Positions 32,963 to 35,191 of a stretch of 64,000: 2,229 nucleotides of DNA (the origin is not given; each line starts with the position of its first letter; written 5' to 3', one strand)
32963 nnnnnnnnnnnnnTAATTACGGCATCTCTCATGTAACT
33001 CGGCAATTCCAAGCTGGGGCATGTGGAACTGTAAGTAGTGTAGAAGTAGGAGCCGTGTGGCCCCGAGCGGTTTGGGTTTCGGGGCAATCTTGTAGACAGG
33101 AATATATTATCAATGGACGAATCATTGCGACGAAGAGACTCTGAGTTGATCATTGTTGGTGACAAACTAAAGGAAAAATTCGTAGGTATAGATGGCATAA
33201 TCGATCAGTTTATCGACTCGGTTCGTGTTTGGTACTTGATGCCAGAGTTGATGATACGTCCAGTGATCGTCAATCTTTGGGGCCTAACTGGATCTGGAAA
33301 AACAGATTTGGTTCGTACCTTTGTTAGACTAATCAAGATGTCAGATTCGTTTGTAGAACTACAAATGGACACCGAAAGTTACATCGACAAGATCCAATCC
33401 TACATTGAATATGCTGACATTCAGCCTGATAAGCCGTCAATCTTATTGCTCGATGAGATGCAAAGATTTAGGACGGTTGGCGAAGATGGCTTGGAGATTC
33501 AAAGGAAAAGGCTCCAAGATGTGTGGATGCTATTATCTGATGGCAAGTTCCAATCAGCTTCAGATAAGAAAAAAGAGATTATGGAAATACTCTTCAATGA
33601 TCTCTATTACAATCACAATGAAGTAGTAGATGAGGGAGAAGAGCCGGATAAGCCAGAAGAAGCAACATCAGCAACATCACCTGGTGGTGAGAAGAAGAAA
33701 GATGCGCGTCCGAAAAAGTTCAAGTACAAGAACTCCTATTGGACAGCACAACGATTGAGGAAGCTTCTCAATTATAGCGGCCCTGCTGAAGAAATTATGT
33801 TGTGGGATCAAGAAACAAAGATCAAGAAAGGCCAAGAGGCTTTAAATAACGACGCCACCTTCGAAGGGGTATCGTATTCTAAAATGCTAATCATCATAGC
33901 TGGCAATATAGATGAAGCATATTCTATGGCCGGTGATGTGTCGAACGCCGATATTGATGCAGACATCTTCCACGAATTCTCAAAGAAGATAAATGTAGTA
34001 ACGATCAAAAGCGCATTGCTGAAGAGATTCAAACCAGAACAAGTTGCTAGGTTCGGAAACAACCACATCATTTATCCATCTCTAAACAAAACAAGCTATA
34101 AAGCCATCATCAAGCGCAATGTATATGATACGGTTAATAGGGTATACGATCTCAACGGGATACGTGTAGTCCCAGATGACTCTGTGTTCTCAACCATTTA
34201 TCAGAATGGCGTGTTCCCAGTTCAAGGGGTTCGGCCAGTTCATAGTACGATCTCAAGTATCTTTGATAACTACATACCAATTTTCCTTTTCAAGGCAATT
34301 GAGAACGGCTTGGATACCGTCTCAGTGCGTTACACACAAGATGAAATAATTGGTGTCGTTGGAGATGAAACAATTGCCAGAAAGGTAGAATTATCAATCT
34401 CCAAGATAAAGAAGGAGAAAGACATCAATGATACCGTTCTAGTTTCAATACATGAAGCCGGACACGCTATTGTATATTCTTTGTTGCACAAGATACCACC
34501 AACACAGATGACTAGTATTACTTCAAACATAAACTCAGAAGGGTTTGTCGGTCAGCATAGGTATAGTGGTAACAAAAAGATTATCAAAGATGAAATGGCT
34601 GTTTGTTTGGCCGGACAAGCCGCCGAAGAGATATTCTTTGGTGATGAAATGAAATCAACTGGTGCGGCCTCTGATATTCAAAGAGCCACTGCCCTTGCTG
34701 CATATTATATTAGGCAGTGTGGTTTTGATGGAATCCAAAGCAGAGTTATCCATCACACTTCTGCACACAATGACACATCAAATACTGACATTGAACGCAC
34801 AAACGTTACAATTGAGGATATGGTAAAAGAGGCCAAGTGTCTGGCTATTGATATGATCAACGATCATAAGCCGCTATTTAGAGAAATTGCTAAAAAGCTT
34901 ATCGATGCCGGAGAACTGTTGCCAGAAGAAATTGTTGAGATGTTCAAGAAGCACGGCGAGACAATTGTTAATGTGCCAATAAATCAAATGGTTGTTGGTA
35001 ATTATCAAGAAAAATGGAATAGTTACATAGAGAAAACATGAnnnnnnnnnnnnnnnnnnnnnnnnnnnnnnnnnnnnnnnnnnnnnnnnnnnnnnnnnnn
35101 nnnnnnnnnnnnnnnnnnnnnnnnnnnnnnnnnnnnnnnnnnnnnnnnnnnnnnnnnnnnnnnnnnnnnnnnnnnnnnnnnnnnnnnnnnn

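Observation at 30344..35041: NfeD-flotillin-FtsH-like trio in a phage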

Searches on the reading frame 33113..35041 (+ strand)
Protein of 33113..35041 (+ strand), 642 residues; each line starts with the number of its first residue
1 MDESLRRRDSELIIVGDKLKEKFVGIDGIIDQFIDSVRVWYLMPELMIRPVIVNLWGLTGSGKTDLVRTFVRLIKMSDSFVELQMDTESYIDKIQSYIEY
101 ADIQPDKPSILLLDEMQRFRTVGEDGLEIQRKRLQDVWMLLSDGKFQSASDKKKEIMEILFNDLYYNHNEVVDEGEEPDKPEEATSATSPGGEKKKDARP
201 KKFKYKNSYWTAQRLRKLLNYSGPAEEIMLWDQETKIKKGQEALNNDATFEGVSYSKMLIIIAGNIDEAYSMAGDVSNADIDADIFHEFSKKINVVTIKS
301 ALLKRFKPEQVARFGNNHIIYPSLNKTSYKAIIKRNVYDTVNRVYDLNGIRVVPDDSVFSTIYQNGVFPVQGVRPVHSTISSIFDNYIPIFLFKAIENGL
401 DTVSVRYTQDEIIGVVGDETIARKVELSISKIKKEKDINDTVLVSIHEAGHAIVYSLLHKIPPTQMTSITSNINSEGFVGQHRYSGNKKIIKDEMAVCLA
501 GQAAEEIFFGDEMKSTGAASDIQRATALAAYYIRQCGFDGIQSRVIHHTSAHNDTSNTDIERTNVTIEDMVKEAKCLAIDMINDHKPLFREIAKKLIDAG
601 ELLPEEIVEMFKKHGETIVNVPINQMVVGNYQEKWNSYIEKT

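Call 3: search_protein_families(library=pfam, proteins=[window:33113-35041:+], max_evalue=0.1)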
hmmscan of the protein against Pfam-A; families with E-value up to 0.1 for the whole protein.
window:33113-35041:+ (642 aa): 7 families
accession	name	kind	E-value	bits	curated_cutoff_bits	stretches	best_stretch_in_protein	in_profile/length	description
PF01434.24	Peptidase_M41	-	7e-19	68.9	29.9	1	443-608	10-189/191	Peptidase family M41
PF13173.12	AAA_14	-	0.00083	19.8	27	1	52-123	4-78/129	AAA domain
PF00004.35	AAA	-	0.002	19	21.2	1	55-135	3-85/131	ATPase family associated with various cellular activities (AAA)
PF07728.20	AAA_5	-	0.011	16.2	22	0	55-147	4-96/139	AAA domain (dynein-related subfamily)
PF13191.12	AAA_16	-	0.014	16.3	32.6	0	50-77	24-51/167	AAA ATPase domain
PF10431.15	ClpB_D2-small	-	0.017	15.6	21.9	1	324-382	1-58/81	C-terminal, D2-small domain, of ClpB protein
PF13401.12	AAA_22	-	0.051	14.3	27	0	54-78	9-34/130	AAA domain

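Call 4: search_protein_families(library=phrogs, proteins=[window:33113-35041:+], max_evalue=0.01)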
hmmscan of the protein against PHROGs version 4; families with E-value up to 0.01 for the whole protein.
window:33113-35041:+ (642 aa): 2 families
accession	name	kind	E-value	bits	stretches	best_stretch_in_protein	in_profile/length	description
phrog_30773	-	unknown function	1.6e-11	44.2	1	443-548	422-532/666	-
phrog_4871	-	other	7.4e-08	32.3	1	287-414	628-754/764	ATP-dependent protease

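Call 8: search_dna_similar(query=window:33113-35041:+, collection=phages, mode=protein, max_rows=30)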
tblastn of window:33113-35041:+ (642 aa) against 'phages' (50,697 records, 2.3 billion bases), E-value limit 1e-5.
Records with a match: 14; places in all: 14; records where one place covers at least 80% of the query: 0.
Best place of each record, by identity: <60% 14.
By first word of the organism name: Pseudomonas 12; Ralstonia 1; Bacteriophage 1.
By host as written in the record: Pseudomonas aeruginosa PAO1 5; - 4; Pseudomonas aeruginosa 4; Ralstonia solanacearum R299, UW30 1.
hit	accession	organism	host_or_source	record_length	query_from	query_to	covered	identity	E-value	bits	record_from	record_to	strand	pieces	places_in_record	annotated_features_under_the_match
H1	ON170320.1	Ralstonia phage YO188_1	Ralstonia solanacearum R299, UW30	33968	444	609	26%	31.3%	7e-6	56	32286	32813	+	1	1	record has no annotation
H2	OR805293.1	Pseudomonas phage Deifobo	Pseudomonas aeruginosa PAO1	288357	447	602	24%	32.4%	3e-9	66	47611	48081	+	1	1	hypothetical protein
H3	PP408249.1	Pseudomonas phage vB_Pa-PAC2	Pseudomonas aeruginosa PAO1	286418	447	602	24%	32.4%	3e-9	66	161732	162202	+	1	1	cell division-associated ATP-dependent zinc metalloprotease FtsH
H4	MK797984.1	Pseudomonas phage vB_PaeM_PA5oct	-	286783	447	602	24%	32.4%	3e-9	66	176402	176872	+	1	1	cell division protein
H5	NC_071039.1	Pseudomonas phage vB_PaeM_PA5oct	-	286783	447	602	24%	32.4%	3e-9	66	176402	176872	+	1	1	cell division protein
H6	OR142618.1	Pseudomonas phage Callisto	Pseudomonas aeruginosa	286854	447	602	24%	32.4%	3e-9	66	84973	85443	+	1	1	ftsH: ATP-dependent zinc metalloprotease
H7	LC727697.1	Pseudomonas phage sp. 30-2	Pseudomonas aeruginosa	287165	447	602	24%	32.4%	3e-9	66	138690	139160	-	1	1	hflB: ATP-dependent zinc metalloprotease FtsH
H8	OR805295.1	Pseudomonas phage Paride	Pseudomonas aeruginosa PAO1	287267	447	602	24%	32.4%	3e-9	66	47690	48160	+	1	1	hypothetical protein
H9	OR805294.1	Pseudomonas phage Ettore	Pseudomonas aeruginosa PAO1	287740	447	602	24%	32.4%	3e-9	66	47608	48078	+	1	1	hypothetical protein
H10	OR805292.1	Pseudomonas phage Cassandra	Pseudomonas aeruginosa PAO1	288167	447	602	24%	32.4%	3e-9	66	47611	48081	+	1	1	hypothetical protein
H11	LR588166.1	Pseudomonas phage vB_PaeM_MIJ3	-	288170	447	602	24%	32.4%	3e-9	66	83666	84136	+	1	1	ftsH: ATP-dependent zinc metalloprotease FtsH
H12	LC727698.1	Pseudomonas phage sp. 30-3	Pseudomonas aeruginosa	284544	447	602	24%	31.8%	6e-10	69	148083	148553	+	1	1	ftsH: ATP-dependent zinc metalloprotease FtsH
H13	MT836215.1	Bacteriophage sp.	human fecal samples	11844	443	611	26%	29.1%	2e-8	64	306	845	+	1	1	record has no annotation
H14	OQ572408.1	Pseudomonas phage Y6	Pseudomonas aeruginosa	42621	447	538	14%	35.4%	1e-5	55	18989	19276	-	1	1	record has no annotation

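Call 11: find_related_loci(query=window:33113-35041:+, collection=viral_contigs, flank=8000)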
Query window:33113-35041:+ (642 aa) in viral_contigs; peptide patterns used: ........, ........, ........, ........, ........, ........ (x = any residue, [..] = any of these).
6 stretches matched a pattern; 2 encode a relative of the query (tblastn E <= 1e-3); 2 distinct loci.
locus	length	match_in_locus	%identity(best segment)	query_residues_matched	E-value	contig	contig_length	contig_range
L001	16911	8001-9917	83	1-641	0e+0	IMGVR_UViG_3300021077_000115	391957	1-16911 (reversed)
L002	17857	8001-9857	52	3-638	0e+0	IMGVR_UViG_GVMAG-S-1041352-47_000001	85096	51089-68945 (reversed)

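Call 17: find_homologous_proteins(query=window:33113-35041:+, max_evalue=0.001)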
Query window:33113-35041:+ (642 aa): 2099 proteins with E <= 0.001 among 8000 candidates; the best 120 are listed.
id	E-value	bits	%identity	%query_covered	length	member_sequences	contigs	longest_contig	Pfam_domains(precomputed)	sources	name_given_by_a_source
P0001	0.0e+0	1436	100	100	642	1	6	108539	PF01434.25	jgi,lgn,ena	jgi:cell division protease FtsH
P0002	0.0e+0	1189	83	100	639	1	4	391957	PF01434.25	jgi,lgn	jgi:cell division protease FtsH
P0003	0.0e+0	1166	82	100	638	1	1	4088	PF01434.25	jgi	jgi:cell division protease FtsH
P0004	0.0e+0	1076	74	100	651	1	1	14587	PF01434.25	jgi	jgi:hypothetical protein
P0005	1.6e-264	897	63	100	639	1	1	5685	PF01434.25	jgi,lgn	jgi:cell division protease FtsH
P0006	8.1e-264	895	64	100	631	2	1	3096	PF00004.36,PF01434.25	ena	-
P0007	4.6e-263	893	63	100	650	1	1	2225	PF00004.36,PF01434.25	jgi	-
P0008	3.7e-261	886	62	100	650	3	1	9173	PF00004.36,PF01434.25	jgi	jgi:cell division protease FtsH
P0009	3.8e-234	797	58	99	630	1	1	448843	PF00004.36,PF01434.25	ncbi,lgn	-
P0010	1.2e-216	739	53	99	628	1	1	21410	PF01434.25,PF10431.16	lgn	-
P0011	7.4e-208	710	52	100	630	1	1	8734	PF00004.36,PF01434.25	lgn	-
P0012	4.0e-206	704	52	99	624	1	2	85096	PF00004.36,PF01434.25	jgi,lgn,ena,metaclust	metaclust:\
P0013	2.1e-202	692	51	99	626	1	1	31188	PF00004.36,PF01434.25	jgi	jgi:cell division protease FtsH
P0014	3.2e-202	692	53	96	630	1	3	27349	PF00004.36,PF01434.25,PF10431.16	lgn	-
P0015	2.2e-201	689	52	100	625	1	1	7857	PF13173.13,PF00004.36,PF01434.25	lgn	-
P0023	8.2e-182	624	48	98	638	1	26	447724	PF13173.13,PF00004.36,PF13401.13,PF01434.25,PF10431.16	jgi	jgi:hypothetical protein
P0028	2.0e-166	573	43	98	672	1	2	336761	PF01434.25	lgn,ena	-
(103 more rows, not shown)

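Call 18: find_encoding_contigs(protein=P0009, flank=10000, max_places=2)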
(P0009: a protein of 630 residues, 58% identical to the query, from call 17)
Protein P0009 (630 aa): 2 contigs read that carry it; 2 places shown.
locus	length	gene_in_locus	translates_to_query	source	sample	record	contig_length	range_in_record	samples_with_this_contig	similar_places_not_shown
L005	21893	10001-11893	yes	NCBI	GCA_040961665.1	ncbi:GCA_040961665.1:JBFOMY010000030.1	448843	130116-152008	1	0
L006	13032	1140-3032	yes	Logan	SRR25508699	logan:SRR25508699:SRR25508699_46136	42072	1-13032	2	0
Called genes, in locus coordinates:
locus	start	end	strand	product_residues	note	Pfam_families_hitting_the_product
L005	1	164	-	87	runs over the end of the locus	-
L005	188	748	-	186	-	PF06941:NT5C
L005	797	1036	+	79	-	-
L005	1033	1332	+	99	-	PF09517:RE_Eco29kI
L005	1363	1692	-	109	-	-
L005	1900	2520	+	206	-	-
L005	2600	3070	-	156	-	PF00583:Acetyltransf_1, PF13673:Acetyltransf_10 (weak), PF13527:Acetyltransf_9 (weak), PF13508:Acetyltransf_7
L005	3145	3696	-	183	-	-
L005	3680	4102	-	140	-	-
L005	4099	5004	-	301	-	-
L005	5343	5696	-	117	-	-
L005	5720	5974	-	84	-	-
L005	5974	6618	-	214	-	-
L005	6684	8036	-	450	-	PF14239:RRXRR, PF01844:HNH, PF13395:HNH_4 (weak), PF14279:HNH_5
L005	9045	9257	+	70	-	-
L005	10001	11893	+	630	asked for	PF00004:AAA (faint), PF01434:Peptidase_M41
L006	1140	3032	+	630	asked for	PF00004:AAA (faint), PF01434:Peptidase_M41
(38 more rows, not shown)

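Call 19: find_encoding_contigs(protein=P0023, flank=10000, max_places=2)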
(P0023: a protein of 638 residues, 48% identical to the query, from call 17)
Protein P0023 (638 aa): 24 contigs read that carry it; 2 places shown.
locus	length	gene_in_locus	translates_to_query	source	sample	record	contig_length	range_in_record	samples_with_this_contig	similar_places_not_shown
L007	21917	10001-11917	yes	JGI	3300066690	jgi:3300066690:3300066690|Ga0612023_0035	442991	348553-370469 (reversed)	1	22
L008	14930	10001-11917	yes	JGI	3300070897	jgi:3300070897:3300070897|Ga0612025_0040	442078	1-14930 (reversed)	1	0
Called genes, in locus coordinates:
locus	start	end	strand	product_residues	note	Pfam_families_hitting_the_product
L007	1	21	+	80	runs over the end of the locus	-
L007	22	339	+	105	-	-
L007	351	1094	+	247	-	-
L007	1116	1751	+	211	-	PF00959:Phage_lysozyme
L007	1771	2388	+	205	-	-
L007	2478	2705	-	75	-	-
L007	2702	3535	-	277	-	-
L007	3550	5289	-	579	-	-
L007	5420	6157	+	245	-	PF04446:Thg1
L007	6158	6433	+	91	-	-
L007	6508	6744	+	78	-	-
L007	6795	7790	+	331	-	PF14388:DUF4419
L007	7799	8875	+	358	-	PF09511:RNA_lig_T4_1, PF09414:RNA_ligase (weak)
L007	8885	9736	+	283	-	PF07460:NUMOD3 (faint)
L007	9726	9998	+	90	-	-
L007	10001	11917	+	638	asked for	PF00004:AAA (weak), PF13173:AAA_14 (weak), PF13401:AAA_22 (faint), PF10431:ClpB_D2-small (weak), PF01434:Peptidase_M41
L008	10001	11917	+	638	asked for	PF00004:AAA (weak), PF13173:AAA_14 (weak), PF13401:AAA_22 (faint), PF10431:ClpB_D2-small (weak), PF01434:Peptidase_M41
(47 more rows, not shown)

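Call 20: find_encoding_contigs(protein=P0028, flank=10000, max_places=2)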
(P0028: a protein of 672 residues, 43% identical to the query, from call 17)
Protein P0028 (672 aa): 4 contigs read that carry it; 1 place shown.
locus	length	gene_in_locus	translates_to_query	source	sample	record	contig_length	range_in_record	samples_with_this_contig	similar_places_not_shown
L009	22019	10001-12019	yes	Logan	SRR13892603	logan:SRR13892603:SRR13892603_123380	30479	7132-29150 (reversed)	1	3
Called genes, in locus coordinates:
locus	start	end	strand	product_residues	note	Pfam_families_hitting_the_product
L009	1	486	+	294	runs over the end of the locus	PF10127:RlaP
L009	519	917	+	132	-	-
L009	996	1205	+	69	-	-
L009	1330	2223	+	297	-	PF13392:HNH_3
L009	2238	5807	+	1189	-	PF01751:Toprim, PF01131:Topoisom_bac, PF14890:Intein_splicing, PF01396:Zn_ribbon_Top1 (faint), PF14528:LAGLIDADG_3, PF01131:Topoisom_bac, PF07754:Ribosomal_aS21 (faint)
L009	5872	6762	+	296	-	PF13392:HNH_3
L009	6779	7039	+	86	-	-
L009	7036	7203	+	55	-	PF24461:DUF7576 (faint)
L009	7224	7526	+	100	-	-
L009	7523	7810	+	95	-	-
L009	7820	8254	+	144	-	-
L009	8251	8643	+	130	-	-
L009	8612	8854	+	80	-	-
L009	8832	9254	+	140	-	PF15891:Nuc_deoxyri_tr2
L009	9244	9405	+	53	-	-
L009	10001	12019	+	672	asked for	PF01434:Peptidase_M41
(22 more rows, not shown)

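Call 21: find_encoding_contigs(protein=P0004, flank=10000, max_places=2)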
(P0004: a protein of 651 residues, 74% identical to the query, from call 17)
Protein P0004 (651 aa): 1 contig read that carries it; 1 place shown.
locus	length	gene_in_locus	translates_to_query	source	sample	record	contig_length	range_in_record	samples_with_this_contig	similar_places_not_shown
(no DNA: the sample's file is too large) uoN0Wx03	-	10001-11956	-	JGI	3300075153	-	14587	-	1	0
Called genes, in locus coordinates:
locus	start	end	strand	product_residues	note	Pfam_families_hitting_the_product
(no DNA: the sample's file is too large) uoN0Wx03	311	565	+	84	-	-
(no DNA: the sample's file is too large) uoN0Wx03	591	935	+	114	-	-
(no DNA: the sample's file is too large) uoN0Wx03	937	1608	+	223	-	-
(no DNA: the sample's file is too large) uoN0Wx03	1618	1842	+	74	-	-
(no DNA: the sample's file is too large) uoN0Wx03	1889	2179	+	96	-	-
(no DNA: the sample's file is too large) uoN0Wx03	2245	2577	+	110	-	-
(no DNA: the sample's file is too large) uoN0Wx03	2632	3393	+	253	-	PF01541:GIY-YIG, PF13384:HTH_23 (faint)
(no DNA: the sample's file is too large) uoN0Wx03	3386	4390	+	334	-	PF02511:Thy1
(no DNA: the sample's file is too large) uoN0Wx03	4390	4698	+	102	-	-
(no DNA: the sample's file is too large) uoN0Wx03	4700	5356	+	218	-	PF16473:Rv2179c-like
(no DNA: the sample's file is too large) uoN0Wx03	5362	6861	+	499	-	PF04055:Radical_SAM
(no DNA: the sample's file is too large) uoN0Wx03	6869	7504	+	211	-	PF21001:YqiJ_N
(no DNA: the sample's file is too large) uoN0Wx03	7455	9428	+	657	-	PF01145:Band_7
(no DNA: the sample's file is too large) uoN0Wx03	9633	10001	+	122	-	-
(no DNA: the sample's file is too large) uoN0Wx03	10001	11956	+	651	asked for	PF01434:Peptidase_M41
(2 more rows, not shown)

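Call 22: find_encoding_contigs(protein=P0008, flank=10000, max_places=2)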
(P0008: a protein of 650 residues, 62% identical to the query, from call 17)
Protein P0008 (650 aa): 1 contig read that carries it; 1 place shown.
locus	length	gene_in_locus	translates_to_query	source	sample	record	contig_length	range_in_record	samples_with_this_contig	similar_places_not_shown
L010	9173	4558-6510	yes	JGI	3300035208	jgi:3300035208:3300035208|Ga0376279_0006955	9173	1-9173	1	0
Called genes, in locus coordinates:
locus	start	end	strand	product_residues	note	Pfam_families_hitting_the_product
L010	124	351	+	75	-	-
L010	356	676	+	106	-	-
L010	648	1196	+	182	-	PF01885:PTS_2-RNA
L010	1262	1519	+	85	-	-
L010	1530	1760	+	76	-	-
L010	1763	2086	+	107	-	-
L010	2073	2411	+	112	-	-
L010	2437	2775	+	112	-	-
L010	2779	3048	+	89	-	-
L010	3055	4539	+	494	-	PF05406:WGR (faint), PF02877:PARP_reg, PF00644:PARP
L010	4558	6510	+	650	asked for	PF00004:AAA (weak), PF01434:Peptidase_M41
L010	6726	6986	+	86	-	PF02261:Asp_decarbox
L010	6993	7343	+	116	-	-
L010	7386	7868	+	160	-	-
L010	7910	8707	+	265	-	-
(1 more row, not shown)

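Call 31: search_solved_structures(query=window:33113-35041:+, max_evalue=0.01, show_alignments=2)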
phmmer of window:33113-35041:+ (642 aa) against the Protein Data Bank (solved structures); distinct sequences matched with E-value up to 0.01: 14.
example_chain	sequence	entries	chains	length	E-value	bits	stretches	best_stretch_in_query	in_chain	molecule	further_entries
2di4_A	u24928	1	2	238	2.7e-12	49.4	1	443-616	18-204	Cell division protein ftsH homolog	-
6gcn_A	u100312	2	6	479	1.1e-11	47.4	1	441-616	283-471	ATP-dependent zinc metalloprotease FtsH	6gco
4ww0_A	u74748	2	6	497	1.6e-11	46.8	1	442-616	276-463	ATP-dependent zinc metalloprotease FtsH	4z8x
8vw9_A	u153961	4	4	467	9.2e-09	37.7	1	442-539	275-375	ATP-dependent zinc metalloprotease FtsH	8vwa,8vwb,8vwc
2ce7_A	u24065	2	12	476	2.1e-08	36.5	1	442-539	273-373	CELL DIVISION PROTEIN FTSH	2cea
3kds_E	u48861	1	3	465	2.1e-08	36.5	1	442-539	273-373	Cell division protein FtsH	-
7tdo_A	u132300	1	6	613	4.8e-08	35.3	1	410-539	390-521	ATP-dependent zinc metalloprotease FtsH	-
2dhr_A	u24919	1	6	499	5.1e-08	35.3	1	439-539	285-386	FtsH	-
4eiw_A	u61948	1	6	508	5.3e-08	35.2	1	439-539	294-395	ATP-dependent zinc metalloprotease FtsH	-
7zbh_A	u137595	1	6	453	2.2e-07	33.2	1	402-539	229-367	ATP-dependent zinc metalloprotease FtsH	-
7vhp_A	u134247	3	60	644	5.2e-07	31.9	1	444-539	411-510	ATP-dependent zinc metalloprotease FtsH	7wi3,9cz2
7wi4_A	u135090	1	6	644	1.4e-06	30.5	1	444-539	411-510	ATP-dependent zinc metalloprotease FtsH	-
6nyy_A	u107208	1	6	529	3.8e-06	29.1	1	438-540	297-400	AFG3-like protein 2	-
6az0_A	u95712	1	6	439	4.9e-06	28.7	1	444-606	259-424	Mitochondrial inner membrane i-AAA protease supercomplex subunit YME1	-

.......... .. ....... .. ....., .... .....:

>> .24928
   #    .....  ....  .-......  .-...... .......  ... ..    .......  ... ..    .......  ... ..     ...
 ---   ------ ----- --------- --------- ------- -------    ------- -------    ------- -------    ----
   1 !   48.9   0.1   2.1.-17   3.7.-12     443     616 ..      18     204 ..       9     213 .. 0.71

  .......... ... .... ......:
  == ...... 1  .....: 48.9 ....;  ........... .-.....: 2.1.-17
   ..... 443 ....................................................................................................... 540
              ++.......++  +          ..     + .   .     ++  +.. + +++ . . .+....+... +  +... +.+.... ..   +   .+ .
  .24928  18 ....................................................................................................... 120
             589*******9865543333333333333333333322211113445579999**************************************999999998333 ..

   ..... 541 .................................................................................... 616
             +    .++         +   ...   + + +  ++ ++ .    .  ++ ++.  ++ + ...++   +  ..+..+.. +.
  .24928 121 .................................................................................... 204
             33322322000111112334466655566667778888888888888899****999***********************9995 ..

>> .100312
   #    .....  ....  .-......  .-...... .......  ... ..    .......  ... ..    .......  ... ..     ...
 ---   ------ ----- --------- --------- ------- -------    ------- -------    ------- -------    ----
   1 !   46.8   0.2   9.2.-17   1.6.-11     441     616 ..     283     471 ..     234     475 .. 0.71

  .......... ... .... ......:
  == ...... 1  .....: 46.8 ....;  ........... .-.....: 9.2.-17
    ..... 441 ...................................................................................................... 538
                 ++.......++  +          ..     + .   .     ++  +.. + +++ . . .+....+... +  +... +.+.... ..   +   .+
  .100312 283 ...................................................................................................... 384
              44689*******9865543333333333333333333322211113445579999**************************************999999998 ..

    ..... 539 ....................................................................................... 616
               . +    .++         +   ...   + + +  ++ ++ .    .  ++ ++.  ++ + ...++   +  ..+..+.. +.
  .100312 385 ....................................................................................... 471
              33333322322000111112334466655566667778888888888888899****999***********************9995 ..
